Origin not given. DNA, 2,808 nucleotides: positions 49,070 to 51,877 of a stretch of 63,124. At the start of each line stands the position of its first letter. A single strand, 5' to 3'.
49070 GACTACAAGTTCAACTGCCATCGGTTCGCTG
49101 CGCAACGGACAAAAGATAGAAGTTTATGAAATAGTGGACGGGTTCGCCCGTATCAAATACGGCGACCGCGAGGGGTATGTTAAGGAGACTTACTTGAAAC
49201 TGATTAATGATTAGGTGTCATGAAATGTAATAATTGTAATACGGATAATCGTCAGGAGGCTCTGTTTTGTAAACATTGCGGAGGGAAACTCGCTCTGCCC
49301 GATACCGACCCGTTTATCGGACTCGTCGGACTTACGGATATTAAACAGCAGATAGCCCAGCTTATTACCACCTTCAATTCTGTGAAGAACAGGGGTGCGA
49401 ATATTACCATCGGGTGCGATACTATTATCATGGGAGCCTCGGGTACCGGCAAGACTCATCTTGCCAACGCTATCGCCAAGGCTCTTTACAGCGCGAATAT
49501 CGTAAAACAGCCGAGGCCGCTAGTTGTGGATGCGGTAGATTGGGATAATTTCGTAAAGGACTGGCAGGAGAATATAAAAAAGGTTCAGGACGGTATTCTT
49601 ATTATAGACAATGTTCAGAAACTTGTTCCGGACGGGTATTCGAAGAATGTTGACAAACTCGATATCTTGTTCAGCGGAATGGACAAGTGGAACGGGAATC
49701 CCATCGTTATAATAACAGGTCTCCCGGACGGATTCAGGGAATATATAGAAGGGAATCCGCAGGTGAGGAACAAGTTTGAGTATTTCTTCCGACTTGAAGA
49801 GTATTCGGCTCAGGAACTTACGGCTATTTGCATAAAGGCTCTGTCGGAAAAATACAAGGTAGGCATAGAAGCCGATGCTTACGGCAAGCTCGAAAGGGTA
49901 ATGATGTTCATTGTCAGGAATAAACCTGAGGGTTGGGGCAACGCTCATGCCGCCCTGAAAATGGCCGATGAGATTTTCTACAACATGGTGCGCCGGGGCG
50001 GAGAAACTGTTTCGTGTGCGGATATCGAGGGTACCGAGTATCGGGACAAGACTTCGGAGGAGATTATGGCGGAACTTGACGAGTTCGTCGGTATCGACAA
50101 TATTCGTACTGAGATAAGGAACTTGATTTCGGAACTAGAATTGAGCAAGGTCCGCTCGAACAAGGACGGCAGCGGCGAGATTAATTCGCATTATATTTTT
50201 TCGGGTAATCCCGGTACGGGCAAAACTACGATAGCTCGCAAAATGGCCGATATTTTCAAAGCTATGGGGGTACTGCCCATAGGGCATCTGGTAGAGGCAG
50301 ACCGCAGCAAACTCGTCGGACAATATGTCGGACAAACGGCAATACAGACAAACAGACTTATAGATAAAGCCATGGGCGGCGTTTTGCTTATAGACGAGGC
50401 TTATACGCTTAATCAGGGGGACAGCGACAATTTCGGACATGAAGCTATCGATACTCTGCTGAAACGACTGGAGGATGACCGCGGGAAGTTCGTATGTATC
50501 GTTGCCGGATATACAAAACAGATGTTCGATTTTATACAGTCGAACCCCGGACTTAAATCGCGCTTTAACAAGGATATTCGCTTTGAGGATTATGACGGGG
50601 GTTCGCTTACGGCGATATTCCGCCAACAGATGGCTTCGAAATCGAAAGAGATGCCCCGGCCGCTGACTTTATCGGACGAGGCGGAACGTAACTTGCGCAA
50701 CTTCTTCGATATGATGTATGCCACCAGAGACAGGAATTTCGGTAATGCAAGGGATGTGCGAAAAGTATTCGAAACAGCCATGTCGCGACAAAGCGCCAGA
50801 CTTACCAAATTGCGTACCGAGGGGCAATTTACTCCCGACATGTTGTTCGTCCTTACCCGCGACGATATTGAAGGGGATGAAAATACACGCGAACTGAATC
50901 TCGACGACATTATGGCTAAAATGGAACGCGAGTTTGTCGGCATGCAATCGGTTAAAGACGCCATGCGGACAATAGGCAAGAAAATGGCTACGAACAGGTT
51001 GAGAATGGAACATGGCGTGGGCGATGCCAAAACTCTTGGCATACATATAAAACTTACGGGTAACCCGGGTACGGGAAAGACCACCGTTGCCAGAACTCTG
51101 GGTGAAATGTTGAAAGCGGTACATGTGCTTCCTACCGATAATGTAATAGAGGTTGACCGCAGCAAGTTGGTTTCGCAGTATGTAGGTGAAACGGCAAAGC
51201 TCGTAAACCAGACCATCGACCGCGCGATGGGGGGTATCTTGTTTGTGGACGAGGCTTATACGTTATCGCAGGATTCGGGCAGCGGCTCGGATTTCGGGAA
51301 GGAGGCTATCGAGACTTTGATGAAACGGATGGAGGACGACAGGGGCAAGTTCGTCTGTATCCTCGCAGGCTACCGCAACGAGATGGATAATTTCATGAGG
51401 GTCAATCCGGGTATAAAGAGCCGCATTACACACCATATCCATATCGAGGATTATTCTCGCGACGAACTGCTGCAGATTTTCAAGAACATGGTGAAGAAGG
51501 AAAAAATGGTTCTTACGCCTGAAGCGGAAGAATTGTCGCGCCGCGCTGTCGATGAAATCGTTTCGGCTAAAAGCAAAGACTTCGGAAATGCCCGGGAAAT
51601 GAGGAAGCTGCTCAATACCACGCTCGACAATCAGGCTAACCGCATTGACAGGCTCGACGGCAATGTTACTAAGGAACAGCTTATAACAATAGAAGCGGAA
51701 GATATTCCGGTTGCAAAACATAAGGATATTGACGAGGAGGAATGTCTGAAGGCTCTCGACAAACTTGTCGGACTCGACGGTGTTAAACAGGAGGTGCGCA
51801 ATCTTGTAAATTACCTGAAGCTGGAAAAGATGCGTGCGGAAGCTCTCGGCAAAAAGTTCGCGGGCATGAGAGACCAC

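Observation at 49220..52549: Single polypeptide with one degenerate and three canonical CbxX/SpoVK-type AAA+ modules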

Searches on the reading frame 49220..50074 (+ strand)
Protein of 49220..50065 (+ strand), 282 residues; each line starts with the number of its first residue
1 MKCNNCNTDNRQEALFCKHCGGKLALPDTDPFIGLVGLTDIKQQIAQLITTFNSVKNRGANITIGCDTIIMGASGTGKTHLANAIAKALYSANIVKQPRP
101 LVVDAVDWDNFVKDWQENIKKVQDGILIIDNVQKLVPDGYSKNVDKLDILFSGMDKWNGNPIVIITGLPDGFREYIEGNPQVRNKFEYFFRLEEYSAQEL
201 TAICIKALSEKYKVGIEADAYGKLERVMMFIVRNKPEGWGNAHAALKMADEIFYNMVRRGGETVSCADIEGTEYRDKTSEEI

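Call 35: search_protein_representatives(protein=window:49220-50065:+)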
Query: 282 residues. Proteins with E-value up to 0.001 (for the whole library): 8503; up to 1e-10: 2531; up to 1e-30: 164. The best 150 are listed.
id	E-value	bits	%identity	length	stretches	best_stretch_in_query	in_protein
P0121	7.5e-144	494.7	27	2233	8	2-263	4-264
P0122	1.4e-139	480.6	40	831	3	1-282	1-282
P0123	1.3e-107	375.8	31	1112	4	1-265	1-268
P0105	1.0e-100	353.2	27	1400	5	2-259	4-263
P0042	1.5e-98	346.1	30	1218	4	35-282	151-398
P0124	1.3e-92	326.6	27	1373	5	2-282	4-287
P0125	6.1e-91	321.1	28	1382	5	2-282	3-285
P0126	2.0e-88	312.9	29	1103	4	1-281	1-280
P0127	2.2e-87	309.4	31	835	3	1-264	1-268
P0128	1.5e-86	306.7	31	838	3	1-282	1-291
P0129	4.4e-84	298.6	28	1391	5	3-229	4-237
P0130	1.4e-83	297.0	31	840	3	2-278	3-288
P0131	1.7e-82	293.4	25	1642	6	1-214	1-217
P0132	2.7e-80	286.2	32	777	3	1-259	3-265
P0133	6.0e-77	275.2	26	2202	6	30-252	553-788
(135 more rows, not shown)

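Call 46: find_related_loci(query=A2, collection=genome_contigs, flank=9000)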
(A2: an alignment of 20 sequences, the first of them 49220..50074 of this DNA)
Query A2 (285 aa) in genome_contigs; peptide patterns used: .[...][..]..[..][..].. (x = any residue, [..] = any of these).
134 stretches matched a pattern; 44 encode a relative of the query (tblastn E <= 1e-3); 44 distinct loci.
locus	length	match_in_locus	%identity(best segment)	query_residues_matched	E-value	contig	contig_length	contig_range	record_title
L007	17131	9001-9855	53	1-285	2e-98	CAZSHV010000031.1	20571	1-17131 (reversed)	MAG TPA_asm: uncultured Bacteroides sp. isolate SRP199465_co2_875 genome assembly, contig: NODE_7488_length_20571_cov_53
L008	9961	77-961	42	1-285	7e-76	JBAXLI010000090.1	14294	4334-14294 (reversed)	MAG: Bacteroidota bacterium isolate ELA423 MAG423_90, whole genome shotgun sequence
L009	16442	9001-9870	42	1-285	2e-75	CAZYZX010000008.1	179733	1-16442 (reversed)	MAG TPA_asm: uncultured Melioribacteraceae bacterium isolate binchicken_co135_200 genome assembly, contig: NODE_163_leng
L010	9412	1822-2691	41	1-285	3e-74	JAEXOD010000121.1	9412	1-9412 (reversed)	MAG: Bacteroidetes bacterium isolate OH_HBrB_124 k127_1740539, whole genome shotgun sequence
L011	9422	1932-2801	41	1-285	4e-74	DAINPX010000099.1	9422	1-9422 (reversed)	MAG TPA_asm: Melioribacteraceae bacterium isolate CTOTU18571 NODE_7957_length_9422_cov_6.671613, whole genome shotgun se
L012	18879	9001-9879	43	2-285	5e-74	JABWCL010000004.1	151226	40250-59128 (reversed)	MAG: Ignavibacteriaceae bacterium isolate MAG_55 scaffold_59, whole genome shotgun sequence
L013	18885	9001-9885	44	1-285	2e-73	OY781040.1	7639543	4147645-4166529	MAG: Prolixibacteraceae bacterium isolate 091523aa-b5b1-465f-b98d-6c4ce120146c genome assembly, chromosome: 1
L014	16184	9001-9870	41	1-285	2e-73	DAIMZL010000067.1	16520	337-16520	MAG TPA_asm: Melioribacteraceae bacterium isolate CTOTU7585 NODE_5681_length_16520_cov_27.250167, whole genome shotgun s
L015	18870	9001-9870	41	1-285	5e-73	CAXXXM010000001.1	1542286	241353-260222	MAG: Melioribacteraceae bacterium isolate 19b69164-f2ba-4969-9034-9b84567f6f9b genome assembly, contig: contig_1, whole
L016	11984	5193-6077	41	1-285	2e-72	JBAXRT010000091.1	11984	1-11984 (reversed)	MAG: bacterium isolate ELA590 MAG590_91, whole genome shotgun sequence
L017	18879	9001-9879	41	2-285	4e-72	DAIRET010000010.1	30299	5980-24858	MAG TPA_asm: Ignavibacteriaceae bacterium isolate CTOTU18356 NODE_1472_length_30299_cov_7.091787, whole genome shotgun s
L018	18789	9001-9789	44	1-259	5e-72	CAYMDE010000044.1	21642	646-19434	MAG TPA_asm: uncultured Paludibacter sp. isolate binchicken_co168_254 genome assembly, contig: NODE_4332_length_21642_co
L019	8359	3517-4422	40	1-285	1e-71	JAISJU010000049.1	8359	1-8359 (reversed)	MAG: Prevotellaceae bacterium isolate Hs463_bin142 k119_445729, whole genome shotgun sequence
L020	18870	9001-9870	39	1-285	7e-71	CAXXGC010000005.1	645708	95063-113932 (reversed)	MAG: Melioribacteraceae bacterium isolate c2877395-3ee6-4dac-bee1-9ee563c4f95a genome assembly, contig: contig_5, whole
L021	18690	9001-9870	40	1-285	1e-70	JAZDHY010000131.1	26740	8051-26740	MAG: bacterium isolate MEGAHIT-group-0.373 k141_4244128, whole genome shotgun sequence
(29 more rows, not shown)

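Call 55: search_protein_families(library=ncbifam, proteins=[window:49220-50065:+], max_evalue=1e-10)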
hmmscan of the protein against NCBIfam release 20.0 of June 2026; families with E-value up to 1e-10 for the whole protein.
window:49220-50065:+ (282 aa): 3 families
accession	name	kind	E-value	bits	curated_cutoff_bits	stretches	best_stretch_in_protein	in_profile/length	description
TIGR02881.1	spore_V_K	equivalog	3.3e-16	59.1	422.95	1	35-247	8-229/261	stage V sporulation protein K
TIGR03922.1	T7SS_EccA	equivalog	2e-12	46.5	466.65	1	35-246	278-502/557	type VII secretion AAA-ATPase EccA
TIGR02880.1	cbbX_cfxQ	equivalog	4.8e-11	42.4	459.25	0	35-219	24-220/284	CbbX protein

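Call 76: search_protein_families(library=pfam, proteins=[L015:3-4604:+], max_evalue=0.1)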
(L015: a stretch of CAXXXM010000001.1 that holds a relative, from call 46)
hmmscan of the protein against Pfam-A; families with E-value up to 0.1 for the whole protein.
L015:3-4604:+ (1534 aa): 16 families
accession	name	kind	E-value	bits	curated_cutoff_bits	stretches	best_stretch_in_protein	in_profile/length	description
PF07494.17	Reg_prop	-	3.6e-62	198.7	20.4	11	102-123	2-23/24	Two component regulator propeller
PF13426.13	PAS_9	-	1.6e-25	89.8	27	2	1184-1285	3-103/103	PAS domain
PF02518.31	HATPase_c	-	1.1e-22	81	26.4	1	1420-1529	1-108/111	Histidine kinase-, DNA gyrase B-, and HSP90-like ATPase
PF08448.16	PAS_4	-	3.9e-20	72.6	23.1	2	1178-1287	1-109/110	PAS fold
PF00989.32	PAS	-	2.5e-18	66.6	22.6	2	1177-1283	6-113/113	PAS fold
PF07495.19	Y_Y_Y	-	2.7e-17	62.9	26.6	1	766-830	1-65/65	Y_Y_Y domain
PF00512.31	HisKA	-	2.7e-12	47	26.9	1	1307-1373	2-65/66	His Kinase A (phospho-acceptor) domain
PF08450.18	SGL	-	2e-06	28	26.3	1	118-232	15-118/246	SMP-30/Gluconolactonase/LRE-like region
PF08447.18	PAS_3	-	2.7e-06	28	25.6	1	1195-1279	2-88/89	PAS fold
PF23748.1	Beta-prop_LRRK2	-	1.2e-05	24.9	26.9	0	515-563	236-297/359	LRRK2 beta propeller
PF13185.12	GAF_2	-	2.7e-05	24.8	28.6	1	961-1041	53-136/136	GAF domain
PF13188.13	PAS_8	-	0.00017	21.8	21.8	1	1176-1210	5-41/65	PAS domain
PF13589.12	HATPase_c_3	-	0.00051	20.5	25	1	1423-1471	1-48/137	Histidine kinase-, DNA gyrase B-, and HSP90-like ATPase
PF13596.12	PAS_10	-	0.0083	17.2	22.1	0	1089-1162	37-106/106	PAS domain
PF24343.1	OB_DEPS-1_1st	-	0.016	16.2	27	1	943-984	44-73/84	P-granule-associated protein DEPS-1, first OB-fold domain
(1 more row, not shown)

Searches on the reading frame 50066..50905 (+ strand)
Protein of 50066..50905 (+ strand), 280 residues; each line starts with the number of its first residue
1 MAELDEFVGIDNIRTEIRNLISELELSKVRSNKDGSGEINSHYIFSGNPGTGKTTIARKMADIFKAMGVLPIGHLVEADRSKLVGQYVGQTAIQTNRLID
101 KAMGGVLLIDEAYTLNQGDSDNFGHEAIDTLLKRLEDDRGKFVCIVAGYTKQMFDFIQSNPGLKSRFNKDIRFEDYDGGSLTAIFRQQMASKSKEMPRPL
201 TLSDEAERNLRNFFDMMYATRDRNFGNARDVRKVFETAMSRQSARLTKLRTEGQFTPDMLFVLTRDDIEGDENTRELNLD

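Call 55: search_protein_families(library=ncbifam, proteins=[window:50066-50905:+], max_evalue=1e-10)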
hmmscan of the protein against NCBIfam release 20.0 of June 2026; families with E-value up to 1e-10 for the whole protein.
window:50066-50905:+ (280 aa): 3 families
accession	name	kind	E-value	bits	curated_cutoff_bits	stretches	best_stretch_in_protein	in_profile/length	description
TIGR02881.1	spore_V_K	equivalog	1.5e-72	243.8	422.95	1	2-267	3-260/261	stage V sporulation protein K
TIGR03922.1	T7SS_EccA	equivalog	7.1e-62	209.7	466.65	1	2-269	273-549/557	type VII secretion AAA-ATPase EccA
TIGR02880.1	cbbX_cfxQ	equivalog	5.1e-57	193.3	459.25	1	5-268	21-278/284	CbbX protein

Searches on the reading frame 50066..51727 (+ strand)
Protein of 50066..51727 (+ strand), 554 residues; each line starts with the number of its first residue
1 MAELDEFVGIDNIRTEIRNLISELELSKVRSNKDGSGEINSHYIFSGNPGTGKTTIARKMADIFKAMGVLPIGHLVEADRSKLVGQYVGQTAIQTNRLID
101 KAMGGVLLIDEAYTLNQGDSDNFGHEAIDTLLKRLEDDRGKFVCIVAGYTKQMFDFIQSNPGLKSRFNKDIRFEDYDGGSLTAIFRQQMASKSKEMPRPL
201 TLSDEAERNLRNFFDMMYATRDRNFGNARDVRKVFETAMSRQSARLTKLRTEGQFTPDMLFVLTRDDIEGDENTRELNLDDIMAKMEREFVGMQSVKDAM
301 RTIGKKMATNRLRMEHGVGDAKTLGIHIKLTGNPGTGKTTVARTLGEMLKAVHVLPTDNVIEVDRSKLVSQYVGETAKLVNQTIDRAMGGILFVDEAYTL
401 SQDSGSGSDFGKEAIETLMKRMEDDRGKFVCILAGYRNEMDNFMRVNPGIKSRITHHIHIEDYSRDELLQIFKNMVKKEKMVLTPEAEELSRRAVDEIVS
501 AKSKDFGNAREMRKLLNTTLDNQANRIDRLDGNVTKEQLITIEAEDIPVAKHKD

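Call 50: search_solved_structures(query=window:50066-51727:+, max_evalue=1e-20, show_alignments=2)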
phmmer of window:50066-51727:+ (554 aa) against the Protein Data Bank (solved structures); distinct sequences matched with E-value up to 1e-20: 3.
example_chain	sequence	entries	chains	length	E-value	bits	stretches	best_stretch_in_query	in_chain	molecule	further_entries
3zuh_A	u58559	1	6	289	2.9e-54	188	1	280-549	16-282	PROTEIN CBBX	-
3syk_A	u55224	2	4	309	3.5e-54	187.7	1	280-549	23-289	Protein CbbX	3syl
9lur_A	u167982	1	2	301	1.7e-41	145.8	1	2-194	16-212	ESX-1 secretion system protein EccA1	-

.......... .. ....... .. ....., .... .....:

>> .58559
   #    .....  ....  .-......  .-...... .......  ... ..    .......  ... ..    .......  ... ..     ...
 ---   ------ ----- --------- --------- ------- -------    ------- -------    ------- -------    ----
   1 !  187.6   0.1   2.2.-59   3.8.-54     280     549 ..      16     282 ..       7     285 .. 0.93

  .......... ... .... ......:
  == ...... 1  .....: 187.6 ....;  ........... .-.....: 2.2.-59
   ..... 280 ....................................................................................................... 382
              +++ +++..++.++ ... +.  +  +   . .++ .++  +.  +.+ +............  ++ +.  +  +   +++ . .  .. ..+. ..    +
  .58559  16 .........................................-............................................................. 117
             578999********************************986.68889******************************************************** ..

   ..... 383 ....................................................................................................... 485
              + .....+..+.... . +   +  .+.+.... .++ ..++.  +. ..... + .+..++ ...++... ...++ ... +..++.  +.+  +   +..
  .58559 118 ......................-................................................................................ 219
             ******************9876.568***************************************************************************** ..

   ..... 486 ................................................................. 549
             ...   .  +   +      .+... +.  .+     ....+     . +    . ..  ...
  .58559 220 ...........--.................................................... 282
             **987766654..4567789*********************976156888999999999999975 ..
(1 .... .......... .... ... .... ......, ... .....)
